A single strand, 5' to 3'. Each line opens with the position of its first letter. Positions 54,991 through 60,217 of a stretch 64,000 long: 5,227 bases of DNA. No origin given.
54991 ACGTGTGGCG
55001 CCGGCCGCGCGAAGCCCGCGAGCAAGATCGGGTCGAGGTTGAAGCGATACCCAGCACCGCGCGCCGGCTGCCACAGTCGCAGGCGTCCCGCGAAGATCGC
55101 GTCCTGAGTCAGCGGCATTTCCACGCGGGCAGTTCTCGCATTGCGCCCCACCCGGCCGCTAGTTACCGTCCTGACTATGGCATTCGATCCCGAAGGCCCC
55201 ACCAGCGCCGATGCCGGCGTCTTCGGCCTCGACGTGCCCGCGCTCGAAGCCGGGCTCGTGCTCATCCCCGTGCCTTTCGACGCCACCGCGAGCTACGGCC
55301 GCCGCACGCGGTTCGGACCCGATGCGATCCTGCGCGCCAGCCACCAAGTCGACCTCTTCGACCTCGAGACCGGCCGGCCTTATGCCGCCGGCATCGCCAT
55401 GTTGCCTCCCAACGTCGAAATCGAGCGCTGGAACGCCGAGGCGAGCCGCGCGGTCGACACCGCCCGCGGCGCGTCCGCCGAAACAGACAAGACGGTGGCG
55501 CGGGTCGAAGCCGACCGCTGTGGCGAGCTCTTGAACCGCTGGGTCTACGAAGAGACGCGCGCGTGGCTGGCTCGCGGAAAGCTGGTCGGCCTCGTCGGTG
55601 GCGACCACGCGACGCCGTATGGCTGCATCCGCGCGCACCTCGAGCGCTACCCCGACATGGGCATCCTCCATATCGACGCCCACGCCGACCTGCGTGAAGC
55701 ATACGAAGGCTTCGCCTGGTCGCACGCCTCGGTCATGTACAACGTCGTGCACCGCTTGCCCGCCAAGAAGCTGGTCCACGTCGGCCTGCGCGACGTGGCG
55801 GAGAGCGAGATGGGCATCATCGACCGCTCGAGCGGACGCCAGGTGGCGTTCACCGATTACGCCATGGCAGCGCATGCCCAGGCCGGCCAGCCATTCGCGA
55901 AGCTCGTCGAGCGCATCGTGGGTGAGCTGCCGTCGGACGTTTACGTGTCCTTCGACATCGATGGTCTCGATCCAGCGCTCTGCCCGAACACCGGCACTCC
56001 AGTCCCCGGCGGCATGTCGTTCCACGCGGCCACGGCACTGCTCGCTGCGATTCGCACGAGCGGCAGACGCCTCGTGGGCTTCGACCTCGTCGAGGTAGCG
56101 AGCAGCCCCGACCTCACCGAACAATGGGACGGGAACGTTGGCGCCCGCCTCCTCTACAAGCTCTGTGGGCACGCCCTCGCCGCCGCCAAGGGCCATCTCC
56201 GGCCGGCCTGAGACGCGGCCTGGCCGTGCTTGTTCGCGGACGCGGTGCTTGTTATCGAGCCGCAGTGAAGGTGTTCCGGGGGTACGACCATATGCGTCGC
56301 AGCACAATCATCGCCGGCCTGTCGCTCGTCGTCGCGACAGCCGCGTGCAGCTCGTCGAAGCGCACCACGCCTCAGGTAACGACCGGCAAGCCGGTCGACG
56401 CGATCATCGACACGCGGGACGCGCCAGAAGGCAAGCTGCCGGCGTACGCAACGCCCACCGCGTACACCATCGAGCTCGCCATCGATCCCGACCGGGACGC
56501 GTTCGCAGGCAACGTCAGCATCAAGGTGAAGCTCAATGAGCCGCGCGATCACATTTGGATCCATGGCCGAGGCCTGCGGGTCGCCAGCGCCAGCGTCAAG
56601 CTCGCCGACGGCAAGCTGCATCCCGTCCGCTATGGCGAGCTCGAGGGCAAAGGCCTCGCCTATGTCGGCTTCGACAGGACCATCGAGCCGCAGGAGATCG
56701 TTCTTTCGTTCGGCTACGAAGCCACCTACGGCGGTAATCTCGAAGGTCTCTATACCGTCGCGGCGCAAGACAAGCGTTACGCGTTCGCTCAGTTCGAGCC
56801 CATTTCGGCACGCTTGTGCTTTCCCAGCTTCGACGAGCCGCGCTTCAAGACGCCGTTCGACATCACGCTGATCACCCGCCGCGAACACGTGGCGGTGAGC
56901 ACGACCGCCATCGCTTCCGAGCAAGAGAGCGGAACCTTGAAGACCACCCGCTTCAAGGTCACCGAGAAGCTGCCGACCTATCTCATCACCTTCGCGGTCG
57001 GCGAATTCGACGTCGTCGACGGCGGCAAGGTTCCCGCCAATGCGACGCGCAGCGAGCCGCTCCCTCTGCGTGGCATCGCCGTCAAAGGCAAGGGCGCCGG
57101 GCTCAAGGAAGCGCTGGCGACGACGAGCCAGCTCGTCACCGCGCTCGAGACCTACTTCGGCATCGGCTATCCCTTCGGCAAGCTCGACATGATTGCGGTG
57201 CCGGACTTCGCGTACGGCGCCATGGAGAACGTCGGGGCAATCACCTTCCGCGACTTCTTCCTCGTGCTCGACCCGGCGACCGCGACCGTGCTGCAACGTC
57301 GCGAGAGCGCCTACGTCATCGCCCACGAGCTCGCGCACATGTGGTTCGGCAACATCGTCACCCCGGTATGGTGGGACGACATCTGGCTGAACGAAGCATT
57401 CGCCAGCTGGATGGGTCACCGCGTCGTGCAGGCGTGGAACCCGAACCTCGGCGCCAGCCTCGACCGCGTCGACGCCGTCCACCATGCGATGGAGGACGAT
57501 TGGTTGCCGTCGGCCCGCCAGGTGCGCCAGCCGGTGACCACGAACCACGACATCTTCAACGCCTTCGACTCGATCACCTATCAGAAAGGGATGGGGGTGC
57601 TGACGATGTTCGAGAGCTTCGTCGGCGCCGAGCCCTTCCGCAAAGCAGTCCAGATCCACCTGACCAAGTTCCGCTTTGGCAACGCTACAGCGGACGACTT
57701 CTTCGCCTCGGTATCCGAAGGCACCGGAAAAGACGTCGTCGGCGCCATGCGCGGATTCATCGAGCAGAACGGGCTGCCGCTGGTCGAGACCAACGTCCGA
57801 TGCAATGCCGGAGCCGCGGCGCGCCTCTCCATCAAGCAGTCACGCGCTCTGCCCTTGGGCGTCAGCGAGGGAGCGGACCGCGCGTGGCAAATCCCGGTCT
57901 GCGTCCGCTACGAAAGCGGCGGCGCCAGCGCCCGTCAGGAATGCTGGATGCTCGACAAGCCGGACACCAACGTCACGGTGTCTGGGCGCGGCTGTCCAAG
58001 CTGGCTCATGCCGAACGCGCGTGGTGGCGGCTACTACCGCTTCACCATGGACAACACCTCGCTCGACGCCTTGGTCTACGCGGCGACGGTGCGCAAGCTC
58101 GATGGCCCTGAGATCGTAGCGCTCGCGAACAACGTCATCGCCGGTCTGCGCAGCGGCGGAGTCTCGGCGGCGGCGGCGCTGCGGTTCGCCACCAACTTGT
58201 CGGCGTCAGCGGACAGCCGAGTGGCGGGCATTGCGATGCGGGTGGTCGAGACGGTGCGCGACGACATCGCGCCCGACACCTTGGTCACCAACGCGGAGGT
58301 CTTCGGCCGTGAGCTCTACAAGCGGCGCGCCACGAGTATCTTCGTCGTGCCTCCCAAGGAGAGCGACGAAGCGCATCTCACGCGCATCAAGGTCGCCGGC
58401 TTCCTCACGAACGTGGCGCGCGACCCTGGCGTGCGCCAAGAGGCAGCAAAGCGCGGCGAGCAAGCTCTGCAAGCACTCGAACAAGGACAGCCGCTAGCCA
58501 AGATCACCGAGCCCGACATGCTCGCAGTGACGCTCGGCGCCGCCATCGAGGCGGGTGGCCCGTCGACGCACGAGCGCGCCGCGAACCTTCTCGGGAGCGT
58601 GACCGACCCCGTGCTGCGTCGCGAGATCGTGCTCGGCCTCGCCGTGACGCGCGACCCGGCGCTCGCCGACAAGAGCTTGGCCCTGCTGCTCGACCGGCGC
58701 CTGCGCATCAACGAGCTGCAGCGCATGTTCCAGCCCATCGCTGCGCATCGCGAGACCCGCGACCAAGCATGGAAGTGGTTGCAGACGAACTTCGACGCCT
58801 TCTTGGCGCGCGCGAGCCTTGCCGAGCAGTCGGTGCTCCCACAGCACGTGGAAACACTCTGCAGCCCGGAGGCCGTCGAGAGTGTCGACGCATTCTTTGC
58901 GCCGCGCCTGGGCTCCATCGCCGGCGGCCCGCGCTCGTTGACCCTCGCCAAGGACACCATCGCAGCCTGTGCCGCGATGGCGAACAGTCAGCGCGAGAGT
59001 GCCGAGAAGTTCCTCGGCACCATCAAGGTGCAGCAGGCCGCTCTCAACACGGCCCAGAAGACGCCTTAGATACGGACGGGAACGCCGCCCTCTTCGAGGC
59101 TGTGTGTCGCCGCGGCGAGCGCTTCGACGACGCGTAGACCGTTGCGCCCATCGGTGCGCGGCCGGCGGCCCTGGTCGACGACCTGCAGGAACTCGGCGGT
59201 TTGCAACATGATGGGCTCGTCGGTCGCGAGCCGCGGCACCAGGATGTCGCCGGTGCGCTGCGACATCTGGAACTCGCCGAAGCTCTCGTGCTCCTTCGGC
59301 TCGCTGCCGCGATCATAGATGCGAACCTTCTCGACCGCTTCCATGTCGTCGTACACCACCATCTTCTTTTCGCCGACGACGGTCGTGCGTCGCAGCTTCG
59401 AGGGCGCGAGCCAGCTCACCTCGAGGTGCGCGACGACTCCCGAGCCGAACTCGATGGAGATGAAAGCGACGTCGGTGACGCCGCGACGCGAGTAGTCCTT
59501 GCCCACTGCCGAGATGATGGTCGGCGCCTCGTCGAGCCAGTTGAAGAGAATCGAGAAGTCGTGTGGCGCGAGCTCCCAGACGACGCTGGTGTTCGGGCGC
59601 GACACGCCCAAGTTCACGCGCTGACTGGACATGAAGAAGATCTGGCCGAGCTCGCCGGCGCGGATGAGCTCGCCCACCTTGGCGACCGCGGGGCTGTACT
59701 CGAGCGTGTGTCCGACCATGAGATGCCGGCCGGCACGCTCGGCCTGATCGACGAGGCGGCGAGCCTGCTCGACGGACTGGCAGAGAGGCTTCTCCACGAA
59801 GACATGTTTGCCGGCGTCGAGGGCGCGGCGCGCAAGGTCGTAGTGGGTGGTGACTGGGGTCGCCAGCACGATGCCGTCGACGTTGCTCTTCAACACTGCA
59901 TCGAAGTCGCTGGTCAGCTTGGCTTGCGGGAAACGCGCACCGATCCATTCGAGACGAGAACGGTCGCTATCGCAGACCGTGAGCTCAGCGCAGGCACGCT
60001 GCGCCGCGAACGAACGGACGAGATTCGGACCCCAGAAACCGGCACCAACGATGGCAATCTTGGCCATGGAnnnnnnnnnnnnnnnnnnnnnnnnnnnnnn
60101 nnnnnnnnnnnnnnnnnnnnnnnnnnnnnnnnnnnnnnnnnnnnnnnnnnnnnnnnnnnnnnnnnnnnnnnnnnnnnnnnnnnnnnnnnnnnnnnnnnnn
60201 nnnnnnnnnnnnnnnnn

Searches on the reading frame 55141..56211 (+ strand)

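Call 68: search_protein_families(library=pfam, proteins=[window:55141-56211:+], max_evalue=0.001)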
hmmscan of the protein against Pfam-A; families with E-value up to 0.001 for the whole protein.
window:55141-56211:+ (356 aa): 1 family
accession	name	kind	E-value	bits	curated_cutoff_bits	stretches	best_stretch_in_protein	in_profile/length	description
PF00491.26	Arginase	-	7.2e-53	180.3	22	1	39-341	3-277/280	Arginase family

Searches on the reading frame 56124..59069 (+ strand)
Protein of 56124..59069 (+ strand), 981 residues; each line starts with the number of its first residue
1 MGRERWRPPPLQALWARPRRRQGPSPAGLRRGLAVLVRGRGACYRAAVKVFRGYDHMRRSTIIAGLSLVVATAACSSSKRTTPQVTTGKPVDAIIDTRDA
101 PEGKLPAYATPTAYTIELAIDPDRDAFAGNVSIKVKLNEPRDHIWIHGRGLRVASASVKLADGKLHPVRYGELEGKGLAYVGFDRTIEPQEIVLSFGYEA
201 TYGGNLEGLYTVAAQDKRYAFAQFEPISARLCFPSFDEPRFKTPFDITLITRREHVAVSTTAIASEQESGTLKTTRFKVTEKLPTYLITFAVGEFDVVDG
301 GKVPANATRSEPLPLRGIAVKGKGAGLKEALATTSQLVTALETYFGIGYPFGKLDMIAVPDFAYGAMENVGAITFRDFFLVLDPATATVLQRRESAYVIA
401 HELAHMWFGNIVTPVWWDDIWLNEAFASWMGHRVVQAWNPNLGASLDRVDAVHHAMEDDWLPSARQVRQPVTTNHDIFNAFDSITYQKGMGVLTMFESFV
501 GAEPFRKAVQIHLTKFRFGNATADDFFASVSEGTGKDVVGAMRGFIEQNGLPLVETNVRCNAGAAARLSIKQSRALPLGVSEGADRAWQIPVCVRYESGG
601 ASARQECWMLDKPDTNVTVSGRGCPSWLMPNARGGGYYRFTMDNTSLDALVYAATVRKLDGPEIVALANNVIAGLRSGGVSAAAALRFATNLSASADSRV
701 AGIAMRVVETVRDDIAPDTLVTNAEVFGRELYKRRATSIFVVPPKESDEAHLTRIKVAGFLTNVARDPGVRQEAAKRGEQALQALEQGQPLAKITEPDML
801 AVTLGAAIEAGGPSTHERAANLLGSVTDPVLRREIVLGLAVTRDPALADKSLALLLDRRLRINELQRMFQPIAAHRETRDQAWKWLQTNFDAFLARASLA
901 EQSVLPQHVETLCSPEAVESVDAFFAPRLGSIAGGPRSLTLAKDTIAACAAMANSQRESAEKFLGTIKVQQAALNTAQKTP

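Call 68: search_protein_families(library=pfam, proteins=[window:56124-59069:+], max_evalue=0.001)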
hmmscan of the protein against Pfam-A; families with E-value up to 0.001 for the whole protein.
window:56124-59069:+ (981 aa): 3 families
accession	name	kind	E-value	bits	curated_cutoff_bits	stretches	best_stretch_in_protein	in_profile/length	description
PF01433.26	Peptidase_M1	-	9.8e-64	215.4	27.7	1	330-542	2-215/218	Peptidase family M1 domain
PF11838.14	ERAP1_C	-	3.1e-34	119.3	38.2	1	627-947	1-317/318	ERAP1-like C-terminal domain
PF17900.6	Peptidase_M1_N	-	7.2e-28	98.4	25.8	1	111-287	2-186/186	Peptidase M1 N-terminal domain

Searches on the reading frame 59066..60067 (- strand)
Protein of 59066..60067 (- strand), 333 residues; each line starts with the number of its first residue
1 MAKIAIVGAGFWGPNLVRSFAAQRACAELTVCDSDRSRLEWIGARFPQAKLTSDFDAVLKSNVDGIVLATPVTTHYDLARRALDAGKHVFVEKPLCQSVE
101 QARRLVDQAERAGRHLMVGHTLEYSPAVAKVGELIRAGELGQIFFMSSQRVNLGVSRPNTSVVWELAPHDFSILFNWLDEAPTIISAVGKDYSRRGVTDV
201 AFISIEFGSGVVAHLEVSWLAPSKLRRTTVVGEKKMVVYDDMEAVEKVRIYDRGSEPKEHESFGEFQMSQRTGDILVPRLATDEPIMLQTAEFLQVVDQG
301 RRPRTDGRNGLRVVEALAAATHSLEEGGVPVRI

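Call 68: search_protein_families(library=pfam, proteins=[window:59066-60067:-], max_evalue=0.001)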
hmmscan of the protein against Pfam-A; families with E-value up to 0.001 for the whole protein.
window:59066-60067:- (333 aa): 4 families
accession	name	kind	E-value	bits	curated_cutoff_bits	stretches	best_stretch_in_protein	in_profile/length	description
PF01408.29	GFO_IDH_MocA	-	2.6e-25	89.9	24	1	3-120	2-120/120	Oxidoreductase family, NAD-binding Rossmann fold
PF22725.1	GFO_IDH_MocA_C3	-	2.2e-13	50.7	27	1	129-237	2-123/124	GFO/IDH/MocA C-terminal domain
PF02894.22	GFO_IDH_MocA_C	-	6.9e-10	39.5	22.9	1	133-331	2-216/218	Oxidoreductase family, C-terminal alpha/beta domain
PF03447.22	NAD_binding_3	-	1.1e-05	26.6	24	1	8-118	1-115/116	Homoserine dehydrogenase, NAD binding domain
